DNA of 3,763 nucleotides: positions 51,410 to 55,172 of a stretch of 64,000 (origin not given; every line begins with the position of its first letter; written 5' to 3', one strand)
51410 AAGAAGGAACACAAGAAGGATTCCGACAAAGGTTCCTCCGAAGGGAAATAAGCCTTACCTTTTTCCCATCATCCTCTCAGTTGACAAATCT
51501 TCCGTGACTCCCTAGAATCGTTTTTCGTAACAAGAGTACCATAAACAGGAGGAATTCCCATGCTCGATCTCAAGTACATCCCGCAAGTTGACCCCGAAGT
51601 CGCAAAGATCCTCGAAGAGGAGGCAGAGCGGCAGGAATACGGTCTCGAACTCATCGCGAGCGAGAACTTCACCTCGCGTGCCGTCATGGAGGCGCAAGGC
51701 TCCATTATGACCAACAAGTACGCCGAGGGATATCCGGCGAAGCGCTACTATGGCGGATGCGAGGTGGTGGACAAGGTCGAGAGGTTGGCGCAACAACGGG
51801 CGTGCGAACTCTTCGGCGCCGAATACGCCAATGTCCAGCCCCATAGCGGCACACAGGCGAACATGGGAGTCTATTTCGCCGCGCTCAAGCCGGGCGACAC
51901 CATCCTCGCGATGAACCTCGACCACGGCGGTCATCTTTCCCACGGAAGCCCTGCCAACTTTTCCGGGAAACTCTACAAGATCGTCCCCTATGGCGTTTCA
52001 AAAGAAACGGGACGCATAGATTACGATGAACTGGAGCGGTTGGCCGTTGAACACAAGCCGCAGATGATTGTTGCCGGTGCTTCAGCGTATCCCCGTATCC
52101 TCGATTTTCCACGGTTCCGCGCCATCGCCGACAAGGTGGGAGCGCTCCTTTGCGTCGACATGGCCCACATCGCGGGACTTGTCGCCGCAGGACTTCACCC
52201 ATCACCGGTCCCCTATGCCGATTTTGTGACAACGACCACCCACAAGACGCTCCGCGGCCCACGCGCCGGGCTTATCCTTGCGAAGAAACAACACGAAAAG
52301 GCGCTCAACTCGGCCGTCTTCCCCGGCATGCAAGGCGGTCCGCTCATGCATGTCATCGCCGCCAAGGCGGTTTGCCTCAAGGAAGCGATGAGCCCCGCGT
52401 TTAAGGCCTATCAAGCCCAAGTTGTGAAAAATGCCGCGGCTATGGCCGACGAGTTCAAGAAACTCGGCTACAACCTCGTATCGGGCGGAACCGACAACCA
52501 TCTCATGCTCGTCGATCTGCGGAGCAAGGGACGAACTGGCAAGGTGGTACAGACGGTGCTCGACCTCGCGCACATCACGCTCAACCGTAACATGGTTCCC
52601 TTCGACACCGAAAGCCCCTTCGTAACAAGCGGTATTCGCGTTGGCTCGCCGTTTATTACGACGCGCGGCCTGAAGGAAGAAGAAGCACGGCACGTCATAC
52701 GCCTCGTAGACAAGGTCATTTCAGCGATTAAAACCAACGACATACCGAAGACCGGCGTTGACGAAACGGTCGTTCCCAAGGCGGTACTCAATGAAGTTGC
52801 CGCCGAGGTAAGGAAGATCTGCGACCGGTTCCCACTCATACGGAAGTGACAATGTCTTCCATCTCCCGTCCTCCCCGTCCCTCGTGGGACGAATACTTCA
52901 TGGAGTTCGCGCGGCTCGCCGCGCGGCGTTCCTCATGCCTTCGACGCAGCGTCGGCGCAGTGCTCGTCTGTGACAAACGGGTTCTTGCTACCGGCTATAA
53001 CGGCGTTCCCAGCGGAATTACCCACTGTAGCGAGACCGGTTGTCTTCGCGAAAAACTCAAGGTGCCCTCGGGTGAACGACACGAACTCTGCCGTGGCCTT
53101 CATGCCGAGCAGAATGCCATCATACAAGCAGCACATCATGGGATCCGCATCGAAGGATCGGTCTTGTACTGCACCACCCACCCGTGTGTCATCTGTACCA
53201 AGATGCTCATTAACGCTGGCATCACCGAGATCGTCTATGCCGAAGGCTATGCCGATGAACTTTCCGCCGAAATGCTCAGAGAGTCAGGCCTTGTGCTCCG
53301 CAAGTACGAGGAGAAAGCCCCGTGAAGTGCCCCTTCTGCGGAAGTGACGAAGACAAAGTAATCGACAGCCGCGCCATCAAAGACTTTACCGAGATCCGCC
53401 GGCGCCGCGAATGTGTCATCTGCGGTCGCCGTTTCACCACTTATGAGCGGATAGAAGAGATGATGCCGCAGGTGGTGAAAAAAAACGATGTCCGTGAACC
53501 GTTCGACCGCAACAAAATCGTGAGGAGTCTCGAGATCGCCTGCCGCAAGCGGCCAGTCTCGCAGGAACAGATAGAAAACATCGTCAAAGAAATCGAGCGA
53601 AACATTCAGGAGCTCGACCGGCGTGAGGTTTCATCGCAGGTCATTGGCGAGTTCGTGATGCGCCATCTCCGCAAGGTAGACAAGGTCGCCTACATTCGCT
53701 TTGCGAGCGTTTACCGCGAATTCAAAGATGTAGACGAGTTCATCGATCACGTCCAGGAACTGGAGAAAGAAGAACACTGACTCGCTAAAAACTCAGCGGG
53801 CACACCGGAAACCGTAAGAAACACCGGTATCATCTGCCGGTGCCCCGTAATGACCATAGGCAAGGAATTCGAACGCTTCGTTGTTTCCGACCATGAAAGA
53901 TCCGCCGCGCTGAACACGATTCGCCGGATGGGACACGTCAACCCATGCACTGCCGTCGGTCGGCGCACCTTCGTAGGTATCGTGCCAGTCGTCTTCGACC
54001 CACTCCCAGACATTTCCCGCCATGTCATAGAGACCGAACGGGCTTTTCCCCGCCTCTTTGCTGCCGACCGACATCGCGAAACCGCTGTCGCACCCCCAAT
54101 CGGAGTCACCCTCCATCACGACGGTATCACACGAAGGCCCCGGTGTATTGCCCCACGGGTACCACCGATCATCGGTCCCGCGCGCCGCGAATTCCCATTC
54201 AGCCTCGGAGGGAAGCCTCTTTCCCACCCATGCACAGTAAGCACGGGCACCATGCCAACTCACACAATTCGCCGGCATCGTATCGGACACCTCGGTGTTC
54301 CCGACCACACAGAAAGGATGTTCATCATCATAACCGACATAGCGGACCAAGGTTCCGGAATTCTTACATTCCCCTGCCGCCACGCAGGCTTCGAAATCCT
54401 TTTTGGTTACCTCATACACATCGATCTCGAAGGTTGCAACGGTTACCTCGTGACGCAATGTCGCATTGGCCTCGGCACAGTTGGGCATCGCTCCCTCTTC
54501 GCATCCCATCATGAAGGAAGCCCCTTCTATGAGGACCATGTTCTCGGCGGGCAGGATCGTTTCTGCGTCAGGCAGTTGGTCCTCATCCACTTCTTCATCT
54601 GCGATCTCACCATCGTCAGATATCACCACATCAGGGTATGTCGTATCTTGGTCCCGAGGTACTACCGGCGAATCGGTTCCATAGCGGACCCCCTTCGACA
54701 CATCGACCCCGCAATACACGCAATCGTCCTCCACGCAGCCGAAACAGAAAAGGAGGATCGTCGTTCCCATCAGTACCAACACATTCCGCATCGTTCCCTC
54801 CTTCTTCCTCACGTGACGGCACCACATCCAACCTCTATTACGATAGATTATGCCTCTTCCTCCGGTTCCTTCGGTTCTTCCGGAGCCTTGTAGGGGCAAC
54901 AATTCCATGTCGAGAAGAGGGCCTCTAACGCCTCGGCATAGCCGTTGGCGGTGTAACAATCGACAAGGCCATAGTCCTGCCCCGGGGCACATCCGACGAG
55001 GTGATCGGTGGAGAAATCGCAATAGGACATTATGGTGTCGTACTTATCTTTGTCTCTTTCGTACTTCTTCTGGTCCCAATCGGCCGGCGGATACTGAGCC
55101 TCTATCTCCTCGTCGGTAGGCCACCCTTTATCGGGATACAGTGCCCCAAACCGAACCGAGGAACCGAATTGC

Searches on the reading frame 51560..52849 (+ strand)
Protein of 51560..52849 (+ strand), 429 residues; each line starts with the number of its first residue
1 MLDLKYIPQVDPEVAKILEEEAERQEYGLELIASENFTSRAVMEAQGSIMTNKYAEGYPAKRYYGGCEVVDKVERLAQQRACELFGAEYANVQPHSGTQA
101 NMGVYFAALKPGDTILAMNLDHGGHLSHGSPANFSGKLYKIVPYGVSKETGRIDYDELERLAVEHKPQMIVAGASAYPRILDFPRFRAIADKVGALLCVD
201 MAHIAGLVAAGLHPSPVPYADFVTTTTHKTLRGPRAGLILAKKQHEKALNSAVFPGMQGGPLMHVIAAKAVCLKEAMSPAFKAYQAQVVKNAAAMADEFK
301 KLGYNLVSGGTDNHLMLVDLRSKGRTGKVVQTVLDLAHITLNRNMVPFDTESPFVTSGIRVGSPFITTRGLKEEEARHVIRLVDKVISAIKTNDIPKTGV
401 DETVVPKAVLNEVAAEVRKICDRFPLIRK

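Call 24: search_protein_families(library=pfam, proteins=[window:51560-52849:+], max_evalue=0.01)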
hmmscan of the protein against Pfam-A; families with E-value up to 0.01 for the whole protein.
window:51560-52849:+ (429 aa): 3 families
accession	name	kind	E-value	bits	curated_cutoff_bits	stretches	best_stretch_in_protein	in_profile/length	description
PF00464.25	SHMT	-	1.7e-171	570.6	27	1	8-381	2-397/399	Serine hydroxymethyltransferase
PF01212.27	Beta_elim_lyase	-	1.2e-05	25.2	27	1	77-316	37-283/288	Beta-eliminating lyase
PF00266.25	Aminotran_5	-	0.00028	20.4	21.5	1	95-251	68-223/371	Aminotransferase class-V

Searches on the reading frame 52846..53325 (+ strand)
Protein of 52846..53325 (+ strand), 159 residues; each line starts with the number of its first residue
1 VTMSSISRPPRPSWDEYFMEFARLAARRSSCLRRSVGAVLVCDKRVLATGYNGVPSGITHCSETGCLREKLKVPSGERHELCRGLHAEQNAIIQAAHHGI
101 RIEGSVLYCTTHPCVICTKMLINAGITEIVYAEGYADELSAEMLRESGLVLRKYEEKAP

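Call 24: search_protein_families(library=pfam, proteins=[window:52846-53325:+], max_evalue=0.01)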
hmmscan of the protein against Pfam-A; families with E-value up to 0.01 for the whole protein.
window:52846-53325:+ (159 aa): 3 families
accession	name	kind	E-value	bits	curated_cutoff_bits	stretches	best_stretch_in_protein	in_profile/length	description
PF00383.29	dCMP_cyt_deam_1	-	2.4e-26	92.1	25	1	13-132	2-101/102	Cytidine and deoxycytidylate deaminase zinc-binding region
PF14437.12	MafB19-deam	-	9.5e-18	64.9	27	1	13-137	2-105/142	MafB19-like deaminase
PF14439.12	Bd3614-deam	-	0.0014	19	38.5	1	85-140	35-97/113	Bd3614-like deaminase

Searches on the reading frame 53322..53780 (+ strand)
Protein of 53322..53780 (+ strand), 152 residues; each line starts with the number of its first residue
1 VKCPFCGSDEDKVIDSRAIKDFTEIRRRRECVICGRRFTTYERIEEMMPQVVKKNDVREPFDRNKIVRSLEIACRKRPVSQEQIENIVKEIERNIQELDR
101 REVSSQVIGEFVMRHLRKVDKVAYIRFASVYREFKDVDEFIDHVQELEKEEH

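Call 24: search_protein_families(library=pfam, proteins=[window:53322-53780:+], max_evalue=0.01)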
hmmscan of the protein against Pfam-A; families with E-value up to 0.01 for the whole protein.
window:53322-53780:+ (152 aa): 4 families
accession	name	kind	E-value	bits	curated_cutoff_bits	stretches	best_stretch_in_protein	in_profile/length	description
PF03477.21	ATP-cone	-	4.8e-24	85.1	25.8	1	50-136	2-87/88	ATP cone domain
PF22811.2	Zn_ribbon_NrdR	-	2.9e-20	72.4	27.2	1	1-42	1-42/42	Transcriptional repressor NrdR-like, N-terminal domain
PF08271.17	Zn_Ribbon_TF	-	0.0075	16.2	29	0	1-15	1-14/43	TFIIB zinc-binding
PF23102.1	Zf-C2H2_ZNF451_2nd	-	0.01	16.2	30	0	31-56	3-28/39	Second Zinc fingers C2H2 type, ZNF451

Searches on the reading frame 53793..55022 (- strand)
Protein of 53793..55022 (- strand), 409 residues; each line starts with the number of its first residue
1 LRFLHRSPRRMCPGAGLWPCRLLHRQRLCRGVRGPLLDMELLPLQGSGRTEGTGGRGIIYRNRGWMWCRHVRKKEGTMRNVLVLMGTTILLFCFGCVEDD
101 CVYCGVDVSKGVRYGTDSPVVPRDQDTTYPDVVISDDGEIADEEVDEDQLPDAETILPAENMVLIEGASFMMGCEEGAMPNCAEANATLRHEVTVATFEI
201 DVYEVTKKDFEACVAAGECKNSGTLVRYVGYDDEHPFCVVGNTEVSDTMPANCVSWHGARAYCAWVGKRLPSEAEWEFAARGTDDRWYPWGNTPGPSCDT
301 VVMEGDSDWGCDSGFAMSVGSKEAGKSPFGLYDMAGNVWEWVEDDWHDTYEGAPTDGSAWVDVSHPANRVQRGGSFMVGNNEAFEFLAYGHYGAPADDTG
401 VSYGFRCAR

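Call 24: search_protein_families(library=pfam, proteins=[window:53793-55022:-], max_evalue=0.01)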
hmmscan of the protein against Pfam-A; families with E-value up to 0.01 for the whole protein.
window:53793-55022:- (409 aa): 1 family
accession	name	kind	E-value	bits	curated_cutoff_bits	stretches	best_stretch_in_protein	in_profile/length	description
PF03781.23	FGE-sulfatase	-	4.4e-52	177.7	23.3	1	159-409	2-255/255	Sulfatase-modifying factor enzyme 1-like domain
